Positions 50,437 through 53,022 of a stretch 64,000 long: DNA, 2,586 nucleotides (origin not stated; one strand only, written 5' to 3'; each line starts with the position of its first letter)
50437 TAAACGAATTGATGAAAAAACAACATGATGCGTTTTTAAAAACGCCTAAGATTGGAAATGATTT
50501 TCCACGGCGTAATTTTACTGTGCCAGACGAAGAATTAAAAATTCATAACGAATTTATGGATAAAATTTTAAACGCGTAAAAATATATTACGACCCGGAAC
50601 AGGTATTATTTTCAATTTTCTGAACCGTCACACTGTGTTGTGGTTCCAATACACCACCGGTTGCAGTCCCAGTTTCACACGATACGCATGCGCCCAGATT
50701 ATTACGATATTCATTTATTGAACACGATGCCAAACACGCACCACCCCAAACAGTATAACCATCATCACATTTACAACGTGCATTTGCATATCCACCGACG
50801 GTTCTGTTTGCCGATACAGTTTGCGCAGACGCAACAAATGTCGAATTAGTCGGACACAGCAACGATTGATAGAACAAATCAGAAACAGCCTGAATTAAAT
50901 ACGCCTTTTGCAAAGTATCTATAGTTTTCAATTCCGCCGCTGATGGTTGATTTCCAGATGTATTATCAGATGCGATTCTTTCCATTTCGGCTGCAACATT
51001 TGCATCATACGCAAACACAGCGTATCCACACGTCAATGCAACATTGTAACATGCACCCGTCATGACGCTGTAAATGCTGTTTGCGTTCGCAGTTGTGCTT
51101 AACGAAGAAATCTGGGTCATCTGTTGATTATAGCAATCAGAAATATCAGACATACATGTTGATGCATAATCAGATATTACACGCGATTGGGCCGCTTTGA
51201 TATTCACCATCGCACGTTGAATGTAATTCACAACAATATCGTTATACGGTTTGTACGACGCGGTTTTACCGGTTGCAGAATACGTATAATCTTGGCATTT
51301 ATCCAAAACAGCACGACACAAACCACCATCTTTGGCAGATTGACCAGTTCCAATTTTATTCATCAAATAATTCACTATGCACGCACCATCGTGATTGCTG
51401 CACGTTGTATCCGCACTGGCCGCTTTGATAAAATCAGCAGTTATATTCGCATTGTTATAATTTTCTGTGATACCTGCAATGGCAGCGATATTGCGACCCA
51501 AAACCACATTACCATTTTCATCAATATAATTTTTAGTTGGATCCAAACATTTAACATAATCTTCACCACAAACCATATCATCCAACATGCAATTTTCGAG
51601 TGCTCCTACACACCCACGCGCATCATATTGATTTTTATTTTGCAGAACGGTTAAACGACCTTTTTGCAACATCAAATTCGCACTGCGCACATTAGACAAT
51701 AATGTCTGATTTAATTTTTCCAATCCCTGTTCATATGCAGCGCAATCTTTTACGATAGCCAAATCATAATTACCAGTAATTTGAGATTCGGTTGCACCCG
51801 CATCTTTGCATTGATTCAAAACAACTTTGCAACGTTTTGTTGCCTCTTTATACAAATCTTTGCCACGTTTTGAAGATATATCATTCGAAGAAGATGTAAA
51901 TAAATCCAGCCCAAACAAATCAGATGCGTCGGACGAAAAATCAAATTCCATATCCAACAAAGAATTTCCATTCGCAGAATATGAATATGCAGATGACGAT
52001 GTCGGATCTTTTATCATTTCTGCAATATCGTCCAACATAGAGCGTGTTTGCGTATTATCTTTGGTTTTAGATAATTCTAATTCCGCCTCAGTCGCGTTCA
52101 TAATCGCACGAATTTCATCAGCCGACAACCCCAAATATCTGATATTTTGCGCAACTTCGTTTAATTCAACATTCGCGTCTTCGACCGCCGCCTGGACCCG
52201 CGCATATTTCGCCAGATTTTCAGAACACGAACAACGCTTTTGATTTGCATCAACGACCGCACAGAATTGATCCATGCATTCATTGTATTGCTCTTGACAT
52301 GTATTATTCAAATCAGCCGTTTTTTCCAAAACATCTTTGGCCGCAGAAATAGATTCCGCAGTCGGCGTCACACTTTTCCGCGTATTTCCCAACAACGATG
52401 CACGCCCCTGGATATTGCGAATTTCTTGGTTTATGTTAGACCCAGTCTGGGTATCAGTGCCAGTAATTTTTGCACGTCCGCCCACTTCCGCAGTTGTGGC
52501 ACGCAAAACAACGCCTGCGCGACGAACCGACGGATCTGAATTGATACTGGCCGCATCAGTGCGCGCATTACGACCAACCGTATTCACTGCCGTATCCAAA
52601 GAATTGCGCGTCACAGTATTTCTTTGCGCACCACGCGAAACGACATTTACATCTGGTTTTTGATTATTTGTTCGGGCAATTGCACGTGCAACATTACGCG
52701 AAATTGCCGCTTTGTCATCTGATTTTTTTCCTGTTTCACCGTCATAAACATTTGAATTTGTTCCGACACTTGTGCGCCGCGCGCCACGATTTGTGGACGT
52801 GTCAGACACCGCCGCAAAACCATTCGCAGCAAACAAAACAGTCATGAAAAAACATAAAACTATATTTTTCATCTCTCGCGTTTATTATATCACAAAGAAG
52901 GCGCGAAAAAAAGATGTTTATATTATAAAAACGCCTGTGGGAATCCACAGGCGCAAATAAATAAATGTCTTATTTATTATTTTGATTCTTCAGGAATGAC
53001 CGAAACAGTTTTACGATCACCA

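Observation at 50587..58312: Three similar-sized paralogous Cys-rich secreted proteins bracketing rplU-rpmA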

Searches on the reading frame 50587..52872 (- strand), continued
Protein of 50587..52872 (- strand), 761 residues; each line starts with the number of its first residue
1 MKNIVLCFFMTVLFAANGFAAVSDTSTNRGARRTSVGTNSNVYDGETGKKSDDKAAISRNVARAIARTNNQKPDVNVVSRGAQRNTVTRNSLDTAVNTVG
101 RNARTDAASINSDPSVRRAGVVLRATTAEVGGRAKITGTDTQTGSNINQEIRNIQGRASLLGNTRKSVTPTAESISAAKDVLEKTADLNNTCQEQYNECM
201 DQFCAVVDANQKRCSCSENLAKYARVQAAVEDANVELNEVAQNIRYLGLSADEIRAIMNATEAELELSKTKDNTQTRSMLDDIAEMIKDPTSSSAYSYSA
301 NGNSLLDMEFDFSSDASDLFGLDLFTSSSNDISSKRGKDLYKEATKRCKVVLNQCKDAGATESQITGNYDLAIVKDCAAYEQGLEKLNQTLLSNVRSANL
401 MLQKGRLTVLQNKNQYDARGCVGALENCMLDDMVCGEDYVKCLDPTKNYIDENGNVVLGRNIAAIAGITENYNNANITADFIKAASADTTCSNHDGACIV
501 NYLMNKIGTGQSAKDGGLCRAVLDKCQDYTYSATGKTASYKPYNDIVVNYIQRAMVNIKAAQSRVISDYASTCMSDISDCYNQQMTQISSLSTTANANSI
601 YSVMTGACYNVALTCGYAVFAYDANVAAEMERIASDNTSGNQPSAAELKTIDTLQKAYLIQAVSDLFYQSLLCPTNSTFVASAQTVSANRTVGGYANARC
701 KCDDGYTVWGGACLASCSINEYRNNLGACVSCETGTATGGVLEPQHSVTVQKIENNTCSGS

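Call 56: search_protein_families(library=pfam, proteins=[P0062, P0089, P0110], max_evalue=0.01)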
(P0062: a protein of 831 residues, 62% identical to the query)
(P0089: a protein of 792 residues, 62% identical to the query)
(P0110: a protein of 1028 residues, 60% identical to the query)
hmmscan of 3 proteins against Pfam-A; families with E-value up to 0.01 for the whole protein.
P0062 (831 aa): 1 family
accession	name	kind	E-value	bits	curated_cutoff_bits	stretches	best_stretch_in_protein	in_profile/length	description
PF11172.13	DUF2959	-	0.0029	18.3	26.8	1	202-295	20-113/190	Protein of unknown function (DUF2959)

P0089 (792 aa): 0 families

P0110 (1028 aa): 0 families

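Call 73: search_dna_similar(query=window:50587-52872:-, collection=phages, mode=protein, max_evalue=0.001, max_rows=10)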
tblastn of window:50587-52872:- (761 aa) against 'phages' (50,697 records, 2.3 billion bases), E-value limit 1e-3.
No match.

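Call 80: fold_search(model_id=the predicted structure, library=viral)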
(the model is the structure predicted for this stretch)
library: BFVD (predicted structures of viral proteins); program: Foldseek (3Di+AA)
matches with E <= 10: 127; with E <= 0.001: 0
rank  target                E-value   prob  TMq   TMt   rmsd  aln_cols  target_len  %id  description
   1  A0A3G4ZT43            7.0e-03  0.51  0.06  0.08  52.0       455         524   13  Uncharacterized protein [Terrestrivirus sp.]
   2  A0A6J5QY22            1.8e-02  0.51  0.07  0.09  51.2       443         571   13  DNA transfer protein [uncultured Caudovirales phage]
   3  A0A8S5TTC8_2          3.0e-02  0.30  0.11  0.06  49.2       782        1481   11  NlpC/P60 family [Siphoviridae sp. ct5jB2]
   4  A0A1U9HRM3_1          4.4e-02  0.13  0.08  0.05  44.4       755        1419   11  (no name in the UniProt tables at hand)
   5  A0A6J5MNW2            4.7e-02  0.09  0.06  0.06  47.7       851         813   11  Uncharacterized protein [uncultured Caudovirales phage]
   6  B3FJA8                6.2e-02  0.09  0.06  0.07  44.0       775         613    9  Virion structural protein [Pseudomonas phage 201phi2-1]
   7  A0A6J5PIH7            1.2e-01  0.20  0.06  0.11  59.3       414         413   13  Uncharacterized protein [uncultured Caudovirales phage]
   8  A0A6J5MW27            1.4e-01  0.25  0.07  0.13  41.1       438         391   11  Uncharacterized protein [uncultured Caudovirales phage]
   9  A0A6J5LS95            1.5e-01  0.09  0.05  0.06  50.0       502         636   11  Uncharacterized protein [uncultured Caudovirales phage]
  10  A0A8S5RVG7            1.9e-01  0.10  0.07  0.08  50.4       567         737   10  STRUCTURAL MAINTENANCE OF CHROMOSOMES PROTEIN [Siphoviridae sp. ctHip2]
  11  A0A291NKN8            2.8e-01  0.16  0.06  0.05  50.9       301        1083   12  Tail fiber protein [Salmonella phage SP01]
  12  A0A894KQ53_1          2.8e-01  0.04  0.06  0.04  39.5       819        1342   11  Polyprotein [Feksystermes virus]
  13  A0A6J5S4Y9            3.0e-01  0.07  0.08  0.08  47.4       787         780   12  Uncharacterized protein [uncultured Caudovirales phage]
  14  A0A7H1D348            3.4e-01  0.15  0.08  0.04  41.2       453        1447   12  Putative RNA dependent RNA polymerase [Frankliniella occidentalis associated peribunyavirus-like virus 2]
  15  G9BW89                4.0e-01  0.12  0.06  0.12  28.2       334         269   10  (no name in the UniProt tables at hand)
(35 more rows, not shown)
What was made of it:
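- On Phage or mobile-element proteins: BFVD Foldseek gives best E 0.007 with TM 0.06-0.08 (call 80).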

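Call 89: search_protein_families(library=phrogs, proteins=[window:50587-52872:-], max_evalue=0.01)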
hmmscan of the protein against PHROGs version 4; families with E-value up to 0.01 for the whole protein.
window:50587-52872:- (761 aa): 0 families
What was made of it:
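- On Phage or mobile-element proteins: There is no significant PHROG hit (call 89).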

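Call 90: search_protein_families(library=padloc, proteins=[window:50587-52872:-], max_evalue=0.01)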
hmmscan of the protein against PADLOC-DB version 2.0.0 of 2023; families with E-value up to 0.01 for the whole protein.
window:50587-52872:- (761 aa): 0 families

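Call 92: find_encoding_contigs(protein=P0001, flank=10000, max_places=2)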
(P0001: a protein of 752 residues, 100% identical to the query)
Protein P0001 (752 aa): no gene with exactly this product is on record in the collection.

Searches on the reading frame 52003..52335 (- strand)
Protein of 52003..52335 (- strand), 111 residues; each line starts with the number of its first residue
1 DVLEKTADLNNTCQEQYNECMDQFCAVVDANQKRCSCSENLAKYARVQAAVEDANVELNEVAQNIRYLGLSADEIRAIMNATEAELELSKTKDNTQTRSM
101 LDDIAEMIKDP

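Call 39: search_protein_representatives(alignment_id=A4)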
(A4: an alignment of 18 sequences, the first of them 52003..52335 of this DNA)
Query: 18 sequences, 116 profile positions. Proteins with E-value up to 0.001 (for the whole library): 453; up to 1e-10: 239; up to 1e-30: 36. The best 150 are listed.
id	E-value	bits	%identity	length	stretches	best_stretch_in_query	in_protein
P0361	1.1e-43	164.1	-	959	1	2-111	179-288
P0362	2.3e-43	163.0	-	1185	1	2-105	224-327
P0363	2.5e-43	162.9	-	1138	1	2-106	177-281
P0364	2.7e-43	162.8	-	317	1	2-110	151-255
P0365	5.9e-43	161.7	-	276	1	1-97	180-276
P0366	5.8e-42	158.5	-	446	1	1-111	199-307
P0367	1.0e-41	157.7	-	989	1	1-116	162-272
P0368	8.3e-41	154.7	-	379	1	1-116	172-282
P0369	1.0e-38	148.0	-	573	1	2-108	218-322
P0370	1.6e-37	144.1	-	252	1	1-116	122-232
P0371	2.1e-37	143.8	-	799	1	2-104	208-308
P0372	4.3e-35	136.3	-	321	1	2-116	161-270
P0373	5.8e-35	135.9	-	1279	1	3-116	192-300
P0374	8.8e-35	135.3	-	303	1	3-111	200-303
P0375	2.3e-34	134.0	-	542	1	2-107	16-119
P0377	5.1e-34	132.9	-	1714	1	3-116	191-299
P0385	4.4e-33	129.9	-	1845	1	2-116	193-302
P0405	4.0e-27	110.6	-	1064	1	7-113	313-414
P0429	2.0e-23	98.7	-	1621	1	7-115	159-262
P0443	1.7e-22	95.7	-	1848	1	6-115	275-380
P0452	5.9e-22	94.0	-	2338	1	9-115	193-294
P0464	1.3e-21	92.8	-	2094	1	6-113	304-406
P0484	2.5e-20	88.7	-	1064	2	12-113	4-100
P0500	7.3e-20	87.2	-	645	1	8-114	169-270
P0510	5.2e-19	84.5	-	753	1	7-115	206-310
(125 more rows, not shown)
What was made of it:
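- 52003..52335 (-): P1 copy of the shared Cys-helix domain (residues 180-290; C192-x6-C199-x4-C204-x9-C214-x-C216 plus helices). A profile of the domain finds 453 50%-identity clusters (call 39).
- On New family defined by the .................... Cys-helix domain (unnamed): The profile finds 453 50%-identity clusters (call 39).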

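Call 42: search_protein_families(library=pfam, proteins=[P0452, P0464, P0443, P0385, P0377], max_evalue=0.001)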
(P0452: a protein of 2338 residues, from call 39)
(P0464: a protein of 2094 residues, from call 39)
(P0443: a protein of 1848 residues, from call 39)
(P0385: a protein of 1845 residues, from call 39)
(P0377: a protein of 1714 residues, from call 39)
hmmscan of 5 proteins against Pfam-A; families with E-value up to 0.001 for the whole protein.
P0452 (2338 aa): 0 families

P0464 (2094 aa): 0 families

P0443 (1848 aa): 0 families

P0385 (1845 aa): 1 family
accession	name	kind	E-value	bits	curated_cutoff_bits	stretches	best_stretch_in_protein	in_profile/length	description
PF09479.16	Flg_new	-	4.3e-15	56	27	2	1585-1658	1-64/65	Listeria-Bacteroides repeat domain (List_Bact_rpt)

P0377 (1714 aa): 1 family
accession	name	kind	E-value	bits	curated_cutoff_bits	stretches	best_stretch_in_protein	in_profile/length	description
PF09479.16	Flg_new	-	8e-21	74.4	27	0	876-926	1-45/65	Listeria-Bacteroides repeat domain (List_Bact_rpt)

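Call 43: list_cluster_members(proteins=[P0452, P0464, P0443, P0385, P0361, P0405, P0429, P0484, P0510, P0500])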
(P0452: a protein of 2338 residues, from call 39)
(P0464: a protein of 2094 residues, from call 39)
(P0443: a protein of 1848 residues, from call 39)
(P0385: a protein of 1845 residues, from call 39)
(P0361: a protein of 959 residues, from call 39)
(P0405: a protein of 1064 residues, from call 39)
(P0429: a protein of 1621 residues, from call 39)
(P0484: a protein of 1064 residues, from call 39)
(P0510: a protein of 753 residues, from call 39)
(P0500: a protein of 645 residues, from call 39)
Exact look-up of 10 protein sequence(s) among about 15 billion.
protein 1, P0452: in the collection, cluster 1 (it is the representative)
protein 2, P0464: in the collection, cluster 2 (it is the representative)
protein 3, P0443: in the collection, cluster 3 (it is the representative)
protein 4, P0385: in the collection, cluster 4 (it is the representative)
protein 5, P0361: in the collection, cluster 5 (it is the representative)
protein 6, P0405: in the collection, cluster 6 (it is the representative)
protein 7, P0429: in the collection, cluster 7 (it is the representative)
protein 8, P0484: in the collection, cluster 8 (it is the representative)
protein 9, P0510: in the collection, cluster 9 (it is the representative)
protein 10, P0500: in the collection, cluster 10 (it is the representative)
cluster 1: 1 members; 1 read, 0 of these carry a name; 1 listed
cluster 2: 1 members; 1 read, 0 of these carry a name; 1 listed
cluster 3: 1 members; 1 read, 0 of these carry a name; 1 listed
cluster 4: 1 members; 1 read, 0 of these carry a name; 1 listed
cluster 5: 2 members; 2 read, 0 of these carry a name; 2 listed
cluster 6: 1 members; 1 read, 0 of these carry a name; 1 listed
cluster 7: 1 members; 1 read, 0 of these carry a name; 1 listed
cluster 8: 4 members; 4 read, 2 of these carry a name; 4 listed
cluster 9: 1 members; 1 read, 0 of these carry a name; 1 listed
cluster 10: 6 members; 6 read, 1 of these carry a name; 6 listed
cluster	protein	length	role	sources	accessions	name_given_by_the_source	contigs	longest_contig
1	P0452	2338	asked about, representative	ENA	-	-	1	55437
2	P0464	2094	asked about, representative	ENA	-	-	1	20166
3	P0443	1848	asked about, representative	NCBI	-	-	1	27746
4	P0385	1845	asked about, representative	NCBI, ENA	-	-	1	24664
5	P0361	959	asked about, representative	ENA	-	-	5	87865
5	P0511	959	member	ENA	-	-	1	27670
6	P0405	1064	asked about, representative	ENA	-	-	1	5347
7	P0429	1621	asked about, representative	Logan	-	-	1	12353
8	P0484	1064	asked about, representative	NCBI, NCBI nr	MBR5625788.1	MAG: hypothetical protein IKW67_03345 [Alphaproteobacteria bacterium] | hypothetical protein [Alphaproteobacteria bacterium]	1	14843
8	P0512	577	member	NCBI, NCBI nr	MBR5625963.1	MAG: hypothetical protein IKW67_04260, partial [Alphaproteobacteria bacterium] | hypothetical protein [Alphaproteobacteria bacterium]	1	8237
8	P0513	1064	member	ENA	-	-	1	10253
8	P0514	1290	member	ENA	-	-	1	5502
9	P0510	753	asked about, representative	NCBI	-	-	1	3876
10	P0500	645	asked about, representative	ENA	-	-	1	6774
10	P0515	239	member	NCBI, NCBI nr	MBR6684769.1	MAG: hypothetical protein IKL37_00715, partial [Alphaproteobacteria bacterium] | hypothetical protein [Alphaproteobacteria bacterium]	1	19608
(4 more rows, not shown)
